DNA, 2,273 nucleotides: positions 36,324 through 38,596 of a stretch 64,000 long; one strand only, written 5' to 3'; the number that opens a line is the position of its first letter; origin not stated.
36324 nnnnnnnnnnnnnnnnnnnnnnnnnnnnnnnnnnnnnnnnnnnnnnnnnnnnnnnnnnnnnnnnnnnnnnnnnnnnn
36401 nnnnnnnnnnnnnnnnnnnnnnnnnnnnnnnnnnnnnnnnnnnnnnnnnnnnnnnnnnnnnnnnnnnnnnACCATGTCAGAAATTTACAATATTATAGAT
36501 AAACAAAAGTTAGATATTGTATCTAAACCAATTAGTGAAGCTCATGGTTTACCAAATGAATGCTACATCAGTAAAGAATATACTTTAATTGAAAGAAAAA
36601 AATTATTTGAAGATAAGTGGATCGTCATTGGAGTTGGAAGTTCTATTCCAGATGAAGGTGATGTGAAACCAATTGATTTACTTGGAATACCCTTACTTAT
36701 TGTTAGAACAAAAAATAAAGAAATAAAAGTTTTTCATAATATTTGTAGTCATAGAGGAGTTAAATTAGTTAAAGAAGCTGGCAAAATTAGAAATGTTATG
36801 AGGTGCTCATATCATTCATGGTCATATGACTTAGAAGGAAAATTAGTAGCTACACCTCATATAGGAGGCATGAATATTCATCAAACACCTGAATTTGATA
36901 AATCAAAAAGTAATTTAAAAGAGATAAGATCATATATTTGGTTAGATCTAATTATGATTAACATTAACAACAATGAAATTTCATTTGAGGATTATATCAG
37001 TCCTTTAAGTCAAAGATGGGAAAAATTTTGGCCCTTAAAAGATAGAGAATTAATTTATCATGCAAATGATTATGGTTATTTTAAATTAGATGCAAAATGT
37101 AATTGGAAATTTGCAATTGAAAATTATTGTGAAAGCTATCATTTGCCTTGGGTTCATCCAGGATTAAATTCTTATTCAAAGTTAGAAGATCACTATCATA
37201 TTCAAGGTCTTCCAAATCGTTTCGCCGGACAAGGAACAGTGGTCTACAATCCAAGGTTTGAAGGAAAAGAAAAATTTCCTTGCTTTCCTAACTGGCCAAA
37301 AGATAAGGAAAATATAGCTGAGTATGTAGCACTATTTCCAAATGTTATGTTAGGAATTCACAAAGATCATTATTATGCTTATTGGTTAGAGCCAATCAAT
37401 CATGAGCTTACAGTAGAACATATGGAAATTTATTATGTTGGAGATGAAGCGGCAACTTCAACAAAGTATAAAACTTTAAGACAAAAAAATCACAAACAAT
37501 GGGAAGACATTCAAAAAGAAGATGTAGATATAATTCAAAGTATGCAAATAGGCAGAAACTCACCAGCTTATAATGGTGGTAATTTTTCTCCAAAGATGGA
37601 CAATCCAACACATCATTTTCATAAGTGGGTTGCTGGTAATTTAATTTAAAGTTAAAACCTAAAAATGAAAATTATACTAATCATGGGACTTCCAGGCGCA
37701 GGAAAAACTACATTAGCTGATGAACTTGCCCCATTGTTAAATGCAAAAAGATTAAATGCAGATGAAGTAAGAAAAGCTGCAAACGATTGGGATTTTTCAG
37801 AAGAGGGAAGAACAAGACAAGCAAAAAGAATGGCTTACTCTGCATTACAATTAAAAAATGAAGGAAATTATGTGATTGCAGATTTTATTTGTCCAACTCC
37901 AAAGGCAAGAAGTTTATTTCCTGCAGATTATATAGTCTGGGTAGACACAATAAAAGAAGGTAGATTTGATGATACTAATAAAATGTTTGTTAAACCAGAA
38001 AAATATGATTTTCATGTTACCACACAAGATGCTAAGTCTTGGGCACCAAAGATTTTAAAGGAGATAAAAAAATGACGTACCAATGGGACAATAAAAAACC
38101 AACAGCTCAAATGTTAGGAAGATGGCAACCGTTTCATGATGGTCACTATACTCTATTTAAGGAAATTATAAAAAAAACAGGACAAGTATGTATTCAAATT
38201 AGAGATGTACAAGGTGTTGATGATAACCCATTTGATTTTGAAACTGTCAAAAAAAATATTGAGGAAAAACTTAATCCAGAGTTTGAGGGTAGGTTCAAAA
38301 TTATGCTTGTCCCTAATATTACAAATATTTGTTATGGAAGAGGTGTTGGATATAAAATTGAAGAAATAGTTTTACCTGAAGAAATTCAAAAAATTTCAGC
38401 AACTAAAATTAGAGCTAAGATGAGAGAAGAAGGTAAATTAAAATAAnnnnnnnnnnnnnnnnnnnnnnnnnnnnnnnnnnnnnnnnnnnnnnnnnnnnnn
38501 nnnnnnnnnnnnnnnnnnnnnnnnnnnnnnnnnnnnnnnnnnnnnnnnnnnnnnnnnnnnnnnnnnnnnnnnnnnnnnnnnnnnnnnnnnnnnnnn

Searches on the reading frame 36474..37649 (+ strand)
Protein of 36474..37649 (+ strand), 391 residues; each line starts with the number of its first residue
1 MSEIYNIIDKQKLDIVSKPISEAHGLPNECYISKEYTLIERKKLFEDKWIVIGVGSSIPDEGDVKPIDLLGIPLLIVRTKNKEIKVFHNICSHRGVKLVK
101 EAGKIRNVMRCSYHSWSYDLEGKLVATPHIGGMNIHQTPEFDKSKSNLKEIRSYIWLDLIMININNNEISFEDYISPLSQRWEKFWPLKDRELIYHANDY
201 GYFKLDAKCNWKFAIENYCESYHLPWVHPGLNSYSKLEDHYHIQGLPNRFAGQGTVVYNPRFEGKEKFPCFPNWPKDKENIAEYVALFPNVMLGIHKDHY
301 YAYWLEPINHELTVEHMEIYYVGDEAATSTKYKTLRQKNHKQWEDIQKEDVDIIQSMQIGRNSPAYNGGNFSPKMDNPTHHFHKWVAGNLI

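Call 3: search_protein_families(library=pfam, proteins=[window:36474-37649:+])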
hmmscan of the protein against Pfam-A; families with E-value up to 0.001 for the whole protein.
window:36474-37649:+ (391 aa): 2 families
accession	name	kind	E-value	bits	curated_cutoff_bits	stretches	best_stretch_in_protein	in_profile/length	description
PF00848.25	Ring_hydroxyl_A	-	8.1e-41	140.6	24.9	1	200-387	7-203/208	Ring hydroxylating alpha subunit (catalytic domain)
PF00355.32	Rieske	-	1e-18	67.4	20.3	1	48-131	1-82/88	Rieske [2Fe-2S] domain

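Call 4: search_protein_families(library=ncbifam, proteins=[window:36474-37649:+])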
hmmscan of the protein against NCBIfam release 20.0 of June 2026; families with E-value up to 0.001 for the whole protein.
window:36474-37649:+ (391 aa): 6 families
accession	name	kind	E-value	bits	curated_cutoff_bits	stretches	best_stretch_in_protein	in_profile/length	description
NF058607.1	GlBtMonoOxGbcA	equivalog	4e-34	117.8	670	1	21-237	28-232/420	glycine betaine monooxygenase oxygenase subunit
NF041684.1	ant_diox_AndAc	equivalog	5.6e-22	77.9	750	1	15-228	12-222/418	anthranilate 1,2-dioxygenase large subunit AndAc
NF042946.1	3PPDioc_HcaE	equivalog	8.5e-21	74.5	830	1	31-228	21-214/450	3-phenylpropionate/cinnamic acid dioxygenase subunit alpha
TIGR03229.1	benzo_1_2_benA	equivalog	5e-18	65.2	780.95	1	29-228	19-215/433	benzoate 1,2-dioxygenase large subunit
TIGR03228.1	anthran_1_2_A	equivalog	1.6e-15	56.8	671.9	1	32-229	22-214/438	anthranilate 1,2-dioxygenase large subunit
NF052579.1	BetMthstMoxSdmAMthl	equivalog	3.1e-07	29.7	600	1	49-157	18-124/351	4beta-methylsterol monooxygenase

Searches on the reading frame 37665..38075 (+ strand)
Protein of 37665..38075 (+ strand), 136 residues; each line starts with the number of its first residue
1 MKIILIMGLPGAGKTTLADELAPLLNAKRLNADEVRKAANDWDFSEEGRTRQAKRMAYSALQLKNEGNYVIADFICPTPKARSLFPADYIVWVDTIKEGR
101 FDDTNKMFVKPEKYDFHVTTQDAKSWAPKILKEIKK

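Call 17: search_protein_families(library=pfam, proteins=[window:37665-38075:+], max_evalue=0.00001)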
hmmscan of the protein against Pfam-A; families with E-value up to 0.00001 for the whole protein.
window:37665-38075:+ (136 aa): 3 families
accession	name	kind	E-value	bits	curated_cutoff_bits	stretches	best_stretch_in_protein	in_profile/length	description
PF01583.26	APS_kinase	-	1.8e-10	41.5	21.1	1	3-83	4-90/152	Adenylylsulphate kinase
PF13671.12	AAA_33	-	3.3e-08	34.4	27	1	4-83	2-86/143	AAA domain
PF13238.12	AAA_18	-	3.2e-07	31.3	29.4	1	4-76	1-82/128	AAA domain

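Call 63: search_protein_families(library=ncbifam, proteins=[window:37665-38075:+], max_evalue=0.00001)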
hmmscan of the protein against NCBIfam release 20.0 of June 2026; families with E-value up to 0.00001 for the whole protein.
window:37665-38075:+ (136 aa): 6 families
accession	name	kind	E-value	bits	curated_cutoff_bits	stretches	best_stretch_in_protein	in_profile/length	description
NF004041.0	PRK05541.1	subfamily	1e-08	35.4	127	1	2-73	8-84/176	adenylyl-sulfate kinase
TIGR00455.1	apsK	equivalog_domain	7.3e-08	32.3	138.7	1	3-82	20-105/184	adenylyl-sulfate kinase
NF004035.0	PRK05506.1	subfamily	9.2e-08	30.8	715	1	2-84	461-549/632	bifunctional sulfate adenylyltransferase subunit 1/adenylylsulfate kinase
NF002059.0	PRK00889.1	subfamily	2.8e-07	30.4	244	1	3-83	7-93/177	adenylyl-sulfate kinase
NF003013.0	PRK03846.1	subfamily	3.1e-06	27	163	1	3-83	30-116/202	adenylyl-sulfate kinase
TIGR02173.1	cyt_kin_arch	equivalog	5.9e-06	26.4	102.1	1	3-46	2-45/169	(d)CMP kinase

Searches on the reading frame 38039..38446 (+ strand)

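Call 17: search_protein_families(library=pfam, proteins=[window:38039-38446:+], max_evalue=0.00001)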
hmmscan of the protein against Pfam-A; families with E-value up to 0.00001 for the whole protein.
window:38039-38446:+ (135 aa): 0 families

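Call 63: search_protein_families(library=ncbifam, proteins=[window:38039-38446:+], max_evalue=0.00001)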
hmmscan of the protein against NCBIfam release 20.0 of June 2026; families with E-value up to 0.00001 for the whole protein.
window:38039-38446:+ (135 aa): 1 family
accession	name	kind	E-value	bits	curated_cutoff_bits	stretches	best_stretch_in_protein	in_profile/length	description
NF002243.0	PRK01153.1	subfamily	2.8e-06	27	127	0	25-58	5-38/175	nicotinamide-nucleotide adenylyltransferase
